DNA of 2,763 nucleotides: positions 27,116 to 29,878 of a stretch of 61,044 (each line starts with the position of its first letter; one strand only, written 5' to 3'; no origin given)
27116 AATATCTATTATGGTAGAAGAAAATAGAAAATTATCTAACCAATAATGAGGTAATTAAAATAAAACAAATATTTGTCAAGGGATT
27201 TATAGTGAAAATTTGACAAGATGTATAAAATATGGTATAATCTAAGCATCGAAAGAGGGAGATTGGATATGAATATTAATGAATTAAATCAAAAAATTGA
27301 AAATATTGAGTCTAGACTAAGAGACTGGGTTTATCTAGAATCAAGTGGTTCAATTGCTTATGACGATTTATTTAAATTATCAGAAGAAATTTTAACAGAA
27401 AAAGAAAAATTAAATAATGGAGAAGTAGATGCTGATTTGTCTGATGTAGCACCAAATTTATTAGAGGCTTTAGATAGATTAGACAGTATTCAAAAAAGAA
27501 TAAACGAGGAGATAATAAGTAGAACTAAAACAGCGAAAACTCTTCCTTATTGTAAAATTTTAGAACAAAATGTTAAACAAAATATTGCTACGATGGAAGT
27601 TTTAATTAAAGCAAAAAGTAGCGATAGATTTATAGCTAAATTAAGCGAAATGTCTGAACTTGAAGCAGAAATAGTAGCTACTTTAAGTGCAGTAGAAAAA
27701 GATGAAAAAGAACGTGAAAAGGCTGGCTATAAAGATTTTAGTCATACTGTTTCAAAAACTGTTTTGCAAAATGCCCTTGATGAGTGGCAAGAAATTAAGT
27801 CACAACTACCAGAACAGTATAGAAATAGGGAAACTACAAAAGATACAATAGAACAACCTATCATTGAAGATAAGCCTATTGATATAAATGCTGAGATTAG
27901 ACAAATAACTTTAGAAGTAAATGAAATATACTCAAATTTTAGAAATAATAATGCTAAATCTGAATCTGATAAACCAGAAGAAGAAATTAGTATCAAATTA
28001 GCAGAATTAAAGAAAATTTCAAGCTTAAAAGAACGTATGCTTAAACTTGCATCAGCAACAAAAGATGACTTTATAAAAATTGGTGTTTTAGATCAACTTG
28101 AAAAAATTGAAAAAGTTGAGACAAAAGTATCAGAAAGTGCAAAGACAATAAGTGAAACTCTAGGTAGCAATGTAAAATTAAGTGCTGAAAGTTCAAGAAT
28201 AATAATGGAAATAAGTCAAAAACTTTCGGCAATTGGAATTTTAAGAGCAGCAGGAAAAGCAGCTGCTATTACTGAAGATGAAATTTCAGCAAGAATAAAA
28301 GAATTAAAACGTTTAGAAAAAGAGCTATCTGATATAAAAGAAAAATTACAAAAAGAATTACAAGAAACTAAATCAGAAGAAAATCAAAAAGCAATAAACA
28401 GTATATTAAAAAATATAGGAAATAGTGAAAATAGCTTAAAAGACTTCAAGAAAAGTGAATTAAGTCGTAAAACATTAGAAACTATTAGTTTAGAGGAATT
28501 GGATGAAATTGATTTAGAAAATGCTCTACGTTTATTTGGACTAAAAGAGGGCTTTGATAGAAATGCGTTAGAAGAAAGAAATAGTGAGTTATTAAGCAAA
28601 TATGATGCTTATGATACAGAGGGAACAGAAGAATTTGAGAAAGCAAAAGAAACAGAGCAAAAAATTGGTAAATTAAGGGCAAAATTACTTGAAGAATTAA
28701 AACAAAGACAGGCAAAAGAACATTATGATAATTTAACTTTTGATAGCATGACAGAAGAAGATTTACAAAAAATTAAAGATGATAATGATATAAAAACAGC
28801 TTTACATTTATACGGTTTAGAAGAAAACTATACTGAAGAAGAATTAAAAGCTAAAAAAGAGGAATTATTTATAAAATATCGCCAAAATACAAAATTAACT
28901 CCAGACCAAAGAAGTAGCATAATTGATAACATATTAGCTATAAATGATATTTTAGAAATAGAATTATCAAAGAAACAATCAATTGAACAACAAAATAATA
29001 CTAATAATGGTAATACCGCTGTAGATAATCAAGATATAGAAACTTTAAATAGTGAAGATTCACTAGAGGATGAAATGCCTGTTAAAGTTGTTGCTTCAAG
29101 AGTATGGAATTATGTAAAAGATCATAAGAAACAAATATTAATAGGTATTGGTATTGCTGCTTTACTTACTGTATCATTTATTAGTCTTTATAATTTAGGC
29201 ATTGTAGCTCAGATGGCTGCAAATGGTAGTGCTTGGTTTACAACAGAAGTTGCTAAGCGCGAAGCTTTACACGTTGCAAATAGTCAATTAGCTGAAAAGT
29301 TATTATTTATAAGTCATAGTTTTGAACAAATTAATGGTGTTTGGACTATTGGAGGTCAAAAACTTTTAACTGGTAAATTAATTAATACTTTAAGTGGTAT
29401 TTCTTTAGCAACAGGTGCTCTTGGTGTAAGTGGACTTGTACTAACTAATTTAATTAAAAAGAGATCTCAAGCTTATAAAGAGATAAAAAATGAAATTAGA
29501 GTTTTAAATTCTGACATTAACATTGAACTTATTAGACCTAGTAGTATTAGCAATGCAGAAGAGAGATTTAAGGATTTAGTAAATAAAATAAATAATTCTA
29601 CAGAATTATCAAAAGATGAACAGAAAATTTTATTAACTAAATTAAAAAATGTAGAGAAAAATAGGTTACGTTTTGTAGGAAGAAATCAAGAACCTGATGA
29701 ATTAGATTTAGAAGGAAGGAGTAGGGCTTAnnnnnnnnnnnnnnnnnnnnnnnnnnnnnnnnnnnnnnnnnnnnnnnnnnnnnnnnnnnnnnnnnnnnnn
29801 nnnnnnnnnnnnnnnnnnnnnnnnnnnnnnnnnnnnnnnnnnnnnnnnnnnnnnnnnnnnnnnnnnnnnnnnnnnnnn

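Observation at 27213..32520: Tandemly duplicated module of a giant coiled-coil membrane protein plus a small DUF1292-like partner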

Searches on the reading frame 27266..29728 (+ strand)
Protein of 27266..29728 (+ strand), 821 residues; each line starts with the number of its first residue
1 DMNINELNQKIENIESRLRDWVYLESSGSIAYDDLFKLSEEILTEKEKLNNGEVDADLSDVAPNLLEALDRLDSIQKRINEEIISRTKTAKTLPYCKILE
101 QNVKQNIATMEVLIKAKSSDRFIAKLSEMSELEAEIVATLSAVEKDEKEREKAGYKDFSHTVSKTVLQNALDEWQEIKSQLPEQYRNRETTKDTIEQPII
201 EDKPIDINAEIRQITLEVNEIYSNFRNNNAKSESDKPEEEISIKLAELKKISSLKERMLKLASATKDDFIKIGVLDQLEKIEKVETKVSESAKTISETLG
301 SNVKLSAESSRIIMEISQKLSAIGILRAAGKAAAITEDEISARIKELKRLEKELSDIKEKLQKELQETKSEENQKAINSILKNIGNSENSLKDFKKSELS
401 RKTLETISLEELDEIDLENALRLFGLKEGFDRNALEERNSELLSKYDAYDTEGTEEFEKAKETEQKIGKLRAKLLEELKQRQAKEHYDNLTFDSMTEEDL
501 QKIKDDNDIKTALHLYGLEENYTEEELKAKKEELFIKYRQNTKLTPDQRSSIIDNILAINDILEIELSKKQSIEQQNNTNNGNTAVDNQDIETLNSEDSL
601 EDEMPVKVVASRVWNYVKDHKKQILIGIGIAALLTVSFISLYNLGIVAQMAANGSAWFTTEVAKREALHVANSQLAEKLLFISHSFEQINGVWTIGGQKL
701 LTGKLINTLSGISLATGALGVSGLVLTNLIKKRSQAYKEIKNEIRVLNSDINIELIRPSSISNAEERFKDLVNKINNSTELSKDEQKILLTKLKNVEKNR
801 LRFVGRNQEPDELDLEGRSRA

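Call 4: search_protein_families(library=pfam, proteins=[window:27266-29728:+], max_evalue=0.1)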
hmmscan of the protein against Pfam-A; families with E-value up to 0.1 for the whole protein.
window:27266-29728:+ (821 aa): 2 families
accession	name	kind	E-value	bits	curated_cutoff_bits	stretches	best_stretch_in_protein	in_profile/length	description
PF18288.6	FAA_hydro_N_2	-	0.0014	19.5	25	0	165-191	33-59/78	Fumarylacetoacetase N-terminal domain 2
PF14532.12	Sigma54_activ_2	-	0.1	13.3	25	0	726-804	37-104/138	Sigma-54 interaction domain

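Call 7: search_protein_families(library=ncbifam, proteins=[window:27266-29728:+], max_evalue=0.1)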
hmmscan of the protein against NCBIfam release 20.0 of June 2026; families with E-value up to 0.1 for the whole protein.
window:27266-29728:+ (821 aa): 1 family
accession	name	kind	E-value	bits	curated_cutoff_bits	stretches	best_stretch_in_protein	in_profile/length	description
NF041434.1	UmoC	subfamily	0.075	13.2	120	0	345-402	23-76/105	UmoC family flagellar biogenesis regulator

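Call 8: search_protein_families(library=padloc, proteins=[window:27266-29728:+], max_evalue=0.1)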
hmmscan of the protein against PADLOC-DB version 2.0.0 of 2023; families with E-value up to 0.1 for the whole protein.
window:27266-29728:+ (821 aa): 0 families

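Call 9: find_homologous_proteins(query=window:27266-29728:+, max_evalue=0.001)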
Query window:27266-29728:+ (821 aa): 1 proteins with E <= 0.001 among 8000 candidates.
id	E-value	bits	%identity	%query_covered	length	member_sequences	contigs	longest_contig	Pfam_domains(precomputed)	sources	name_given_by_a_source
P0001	0.0e+0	1688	100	100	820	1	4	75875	-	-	-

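Call 11: find_encoding_contigs(protein=P0001, flank=10000, max_places=6)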
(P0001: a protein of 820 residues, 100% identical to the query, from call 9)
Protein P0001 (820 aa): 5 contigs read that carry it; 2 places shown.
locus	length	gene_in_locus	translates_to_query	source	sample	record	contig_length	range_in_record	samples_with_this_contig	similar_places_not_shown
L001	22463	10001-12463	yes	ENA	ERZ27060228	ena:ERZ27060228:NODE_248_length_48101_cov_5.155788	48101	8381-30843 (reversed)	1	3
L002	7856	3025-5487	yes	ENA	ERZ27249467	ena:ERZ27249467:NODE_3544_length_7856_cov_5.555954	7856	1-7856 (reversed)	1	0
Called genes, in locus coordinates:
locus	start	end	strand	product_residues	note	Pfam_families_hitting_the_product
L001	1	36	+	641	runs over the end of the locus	-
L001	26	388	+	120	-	PF00392:GntR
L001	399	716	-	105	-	-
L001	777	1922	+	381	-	PF01694:Rhomboid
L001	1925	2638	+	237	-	PF01479:S4, PF00849:PseudoU_synth_2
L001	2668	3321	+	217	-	-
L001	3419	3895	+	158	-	-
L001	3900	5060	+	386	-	-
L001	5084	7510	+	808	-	-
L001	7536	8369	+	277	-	-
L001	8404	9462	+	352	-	PF01938:TRAM, PF05958:tRNA_U5-meth_tr, PF03602:Cons_hypoth95, PF02475:TRM5-TYW2_MTfase (weak), PF05175:MTS (weak)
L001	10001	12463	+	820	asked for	-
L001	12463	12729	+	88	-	-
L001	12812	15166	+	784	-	-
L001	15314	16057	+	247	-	-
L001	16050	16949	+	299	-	-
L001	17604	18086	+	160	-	PF13274:SocA_Panacea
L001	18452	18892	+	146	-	-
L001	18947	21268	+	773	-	PF12705:PDDEXK_1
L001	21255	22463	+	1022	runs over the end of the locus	PF00580:UvrD-helicase, PF01443:Viral_helicase1 (faint), PF13245:AAA_19, PF13361:UvrD_C, PF13538:UvrD_C_2 (faint)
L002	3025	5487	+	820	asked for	-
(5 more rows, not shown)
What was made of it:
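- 27269..29731 (+): BigA: 820-aa protein with a helical N-terminal arm and a C-terminal two-TM module. An identical 820-aa product is called on metagenome contigs (calls 9, 11).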

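Call 13: find_related_loci(query=A1, collection=genome_contigs, flank=10000)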
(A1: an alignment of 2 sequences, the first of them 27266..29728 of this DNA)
Query A1 (821 aa) in genome_contigs; peptide patterns used: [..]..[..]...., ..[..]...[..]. (x = any residue, [..] = any of these).
600 stretches matched a pattern, but none encodes a relative of the query by tblastn (E <= 1e-3).
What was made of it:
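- Tried and rejected: The first genome_contigs scan chose coiled-coil peptides and found nothing (call 13).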

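Call 27: search_protein_representatives(alignment_id=A1)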
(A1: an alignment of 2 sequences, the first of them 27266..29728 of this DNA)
Query: 2 sequences, 827 profile positions. Proteins with E-value up to 0.001 (for the whole library): 81; up to 1e-10: 62; up to 1e-30: 3. The best 81 are listed.
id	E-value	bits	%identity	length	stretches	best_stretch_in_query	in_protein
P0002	0.0e+00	1442.7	-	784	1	3-827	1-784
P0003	3.1e-55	204.3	-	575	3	601-813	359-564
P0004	3.4e-32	128.1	-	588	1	425-811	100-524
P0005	1.8e-29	119.1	-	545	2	600-821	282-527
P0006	7.7e-28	113.7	-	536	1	608-804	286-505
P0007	7.0e-26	107.2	-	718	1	593-805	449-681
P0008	1.9e-23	99.2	-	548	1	593-812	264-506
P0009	3.5e-23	98.3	-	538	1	574-815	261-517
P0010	4.1e-23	98.0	-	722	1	605-826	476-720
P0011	9.5e-23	96.8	-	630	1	617-817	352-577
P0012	4.1e-22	94.7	-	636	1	610-805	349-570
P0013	4.6e-22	94.6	-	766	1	607-820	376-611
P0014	1.5e-21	92.9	-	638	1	613-809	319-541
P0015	1.5e-21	92.9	-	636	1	608-813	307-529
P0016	1.7e-21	92.7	-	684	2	609-808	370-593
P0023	3.2e-19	85.2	-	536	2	454-804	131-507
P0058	8.1e-12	60.7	-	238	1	611-803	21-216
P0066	1.8e-10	56.2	-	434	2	615-792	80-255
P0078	9.3e-08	47.2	-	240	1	616-814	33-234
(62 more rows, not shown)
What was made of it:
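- Tried and rejected: The exhaustive HMMER search was needed (call 27).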

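Call 31: search_protein_families(library=pfam, alignment_id=A3, max_evalue=0.01)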
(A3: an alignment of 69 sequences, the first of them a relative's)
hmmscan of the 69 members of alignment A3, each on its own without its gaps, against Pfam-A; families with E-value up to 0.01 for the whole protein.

A. member 1, P0001 (820 aa): 1 family
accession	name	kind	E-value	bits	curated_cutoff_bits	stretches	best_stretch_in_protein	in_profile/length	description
PF18288.6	FAA_hydro_N_2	-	0.0014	19.5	25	0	164-190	33-59/78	Fumarylacetoacetase N-terminal domain 2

B. families by the number of members that match (of 69 scanned): 22 families
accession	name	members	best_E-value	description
PF00226.36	DnaJ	3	7e-17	DnaJ domain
PF07564.17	DUF1542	3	0.0019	Domain of Unknown Function (DUF1542)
PF06013.18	WXG100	1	1.3e-07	Proteins of 100 residues with WXG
PF05887.16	Trypan_PARP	1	3e-05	Procyclic acidic repetitive protein (PARP)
PF02095.21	Extensin_1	1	4e-05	Extensin-like protein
PF01466.24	Skp1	1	0.00024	Skp1 family, dimerisation domain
PF18288.6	FAA_hydro_N_2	1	0.0014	Fumarylacetoacetase N-terminal domain 2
PF06009.19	Laminin_II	1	0.0014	Laminin Domain II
PF09851.14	SHOCT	1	0.0019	Short C-terminal domain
PF05147.19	LANC_like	1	0.0026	Lanthionine synthetase C-like protein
PF18077.6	DUF5595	1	0.0033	Domain of unknown function (DUF5595)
PF18142.6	SLATT_fungal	1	0.0038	SMODS and SLOG-associating 2TM effector domain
PF24984.1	HEAT_EF3_GNC1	1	0.0041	Elongation factor 3/GNC1 HEAT repeat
PF05043.19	Mga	1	0.0048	Mga helix-turn-helix domain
PF13675.11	PilJ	1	0.0052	Type IV pili methyl-accepting chemotaxis transducer N-term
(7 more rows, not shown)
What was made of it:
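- One of 69 members has a WXG100 hit in its arm (E = 1.3e-7; call 31).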

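Call 56: search_protein_families(library=pfam, proteins=[P0003, P0023], max_evalue=10)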
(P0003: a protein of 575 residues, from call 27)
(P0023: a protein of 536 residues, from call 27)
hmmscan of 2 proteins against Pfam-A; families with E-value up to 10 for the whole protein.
P0003 (575 aa): 3 families
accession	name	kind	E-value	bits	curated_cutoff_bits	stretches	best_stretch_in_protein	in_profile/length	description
PF00226.36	DnaJ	-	4.8e-09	36.6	27.8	1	24-75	5-59/63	DnaJ domain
PF01466.24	Skp1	-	0.00024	21.3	22.3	2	18-41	20-43/48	Skp1 family, dimerisation domain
PF18169.6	SLATT_6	-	1.6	8.7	27.1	0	475-541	60-126/176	SMODS and SLOG-associating 2TM effector domain 6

P0023 (536 aa): 3 families
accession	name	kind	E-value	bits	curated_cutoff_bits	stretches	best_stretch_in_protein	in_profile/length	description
PF00226.36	DnaJ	-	6.3e-13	49.1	27.8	1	10-69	6-60/63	DnaJ domain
PF01912.23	eIF-6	-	0.033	14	25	1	455-509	73-126/197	eIF-6 family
PF23255.1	DUF7070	-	0.11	12.7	27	1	15-28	18-31/49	Domain of unknown function (DUF7070)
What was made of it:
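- J domains: DnaJ scores above the Pfam threshold in P0003 and P0023 (36.6 and 49.1 bits against 27.8) and appears in 3 of 69 members (calls 31, 56).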

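Call 70: find_encoding_contigs(protein=P0003, flank=8000, max_places=4)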
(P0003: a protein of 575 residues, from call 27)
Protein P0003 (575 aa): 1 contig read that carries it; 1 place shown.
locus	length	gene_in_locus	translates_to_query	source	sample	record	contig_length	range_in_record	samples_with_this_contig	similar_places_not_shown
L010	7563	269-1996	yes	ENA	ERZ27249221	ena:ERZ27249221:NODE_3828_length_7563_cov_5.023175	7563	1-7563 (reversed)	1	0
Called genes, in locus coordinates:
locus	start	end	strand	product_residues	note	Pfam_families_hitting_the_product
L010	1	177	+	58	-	?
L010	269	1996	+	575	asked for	PF00226:DnaJ (weak)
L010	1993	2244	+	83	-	-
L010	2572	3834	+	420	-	PF13393:tRNA-synt_His, PF00587:tRNA-synt_2b, PF03129:HGTP_anticodon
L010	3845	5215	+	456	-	PF00152:tRNA-synt_2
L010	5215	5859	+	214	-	-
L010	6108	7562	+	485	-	?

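Call 71: find_encoding_contigs(protein=P0058, flank=8000, max_places=3)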
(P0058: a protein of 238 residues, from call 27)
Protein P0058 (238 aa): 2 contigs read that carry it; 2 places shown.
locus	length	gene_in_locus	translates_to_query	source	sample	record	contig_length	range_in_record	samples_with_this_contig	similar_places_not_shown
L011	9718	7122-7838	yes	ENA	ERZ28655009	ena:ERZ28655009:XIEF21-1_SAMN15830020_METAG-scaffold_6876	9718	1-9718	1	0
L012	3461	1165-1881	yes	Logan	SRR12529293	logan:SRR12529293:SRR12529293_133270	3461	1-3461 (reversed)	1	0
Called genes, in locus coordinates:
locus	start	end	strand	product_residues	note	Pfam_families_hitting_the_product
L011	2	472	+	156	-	?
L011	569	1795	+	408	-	PF01370:Epimerase, PF14667:Polysacc_synt_C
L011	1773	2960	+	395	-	PF02350:Epimerase_2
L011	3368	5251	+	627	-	PF03442:CBM_X2 (faint)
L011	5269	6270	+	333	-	PF00106:adh_short, PF01073:3Beta_HSD, PF01370:Epimerase, PF02719:Polysacc_synt_2, PF04321:RmlD_sub_bind, PF07993:NAD_binding_4 (weak), PF08659:KR (weak), PF16363:GDP_Man_Dehyd, +1 more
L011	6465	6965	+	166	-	PF04892:VanZ-LLP1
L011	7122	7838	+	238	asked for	-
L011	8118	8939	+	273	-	PF02673:BacA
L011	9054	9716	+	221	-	?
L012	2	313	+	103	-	?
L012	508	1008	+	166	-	PF04892:VanZ-LLP1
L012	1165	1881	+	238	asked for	-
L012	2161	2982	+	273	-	PF02673:BacA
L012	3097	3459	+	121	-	?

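Call 74: search_protein_families(library=phrogs, proteins=[window:27269-29728:+], max_evalue=0.01)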
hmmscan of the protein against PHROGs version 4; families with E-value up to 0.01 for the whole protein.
window:27269-29728:+ (820 aa): 0 families

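Call 89: find_encoding_contigs(protein=P0004, flank=6000, max_places=1)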
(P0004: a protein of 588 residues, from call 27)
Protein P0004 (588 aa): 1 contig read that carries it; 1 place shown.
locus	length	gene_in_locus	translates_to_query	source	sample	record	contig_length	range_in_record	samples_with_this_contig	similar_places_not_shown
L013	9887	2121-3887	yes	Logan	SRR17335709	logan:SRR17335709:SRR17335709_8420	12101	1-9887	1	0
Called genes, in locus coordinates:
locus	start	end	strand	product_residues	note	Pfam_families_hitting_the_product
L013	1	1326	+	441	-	?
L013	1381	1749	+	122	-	-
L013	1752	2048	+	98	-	-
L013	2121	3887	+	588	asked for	-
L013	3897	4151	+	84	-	-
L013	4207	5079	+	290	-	PF01261:AP_endonuc_2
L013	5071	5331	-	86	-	-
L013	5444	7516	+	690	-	PF03717:PBP_dimer, PF00905:Transpeptidase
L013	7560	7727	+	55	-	PF00471:Ribosomal_L33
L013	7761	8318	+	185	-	PF08207:EFP_N, PF01132:EFP, PF09285:Elong-fact-P_C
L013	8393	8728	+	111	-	-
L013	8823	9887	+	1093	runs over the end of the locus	?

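Call 90: find_encoding_contigs(protein=P0007, flank=6000, max_places=1)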
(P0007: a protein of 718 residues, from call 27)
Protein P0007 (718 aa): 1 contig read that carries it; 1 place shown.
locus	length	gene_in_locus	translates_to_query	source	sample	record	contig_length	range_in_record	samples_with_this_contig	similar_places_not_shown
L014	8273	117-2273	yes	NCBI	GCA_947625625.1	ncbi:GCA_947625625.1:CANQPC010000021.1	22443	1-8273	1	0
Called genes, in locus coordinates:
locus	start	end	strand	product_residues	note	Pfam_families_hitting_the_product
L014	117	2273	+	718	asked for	-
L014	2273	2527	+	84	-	-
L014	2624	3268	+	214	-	-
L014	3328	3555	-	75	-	PF06949:DUF1292 (weak)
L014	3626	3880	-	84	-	-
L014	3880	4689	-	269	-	-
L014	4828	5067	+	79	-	-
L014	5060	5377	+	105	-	PF07875:Coat_F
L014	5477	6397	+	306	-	PF02661:Fic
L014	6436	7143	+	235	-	-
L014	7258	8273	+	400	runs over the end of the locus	PF02511:Thy1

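Call 91: find_encoding_contigs(protein=P0013, flank=6000, max_places=1)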
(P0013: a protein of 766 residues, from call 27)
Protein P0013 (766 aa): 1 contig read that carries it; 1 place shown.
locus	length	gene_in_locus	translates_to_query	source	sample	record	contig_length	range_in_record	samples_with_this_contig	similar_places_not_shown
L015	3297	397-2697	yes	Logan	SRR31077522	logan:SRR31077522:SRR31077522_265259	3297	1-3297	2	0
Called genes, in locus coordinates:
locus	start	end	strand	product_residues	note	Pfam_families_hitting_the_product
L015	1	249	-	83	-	?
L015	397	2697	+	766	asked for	-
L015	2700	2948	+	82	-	-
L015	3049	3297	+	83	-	?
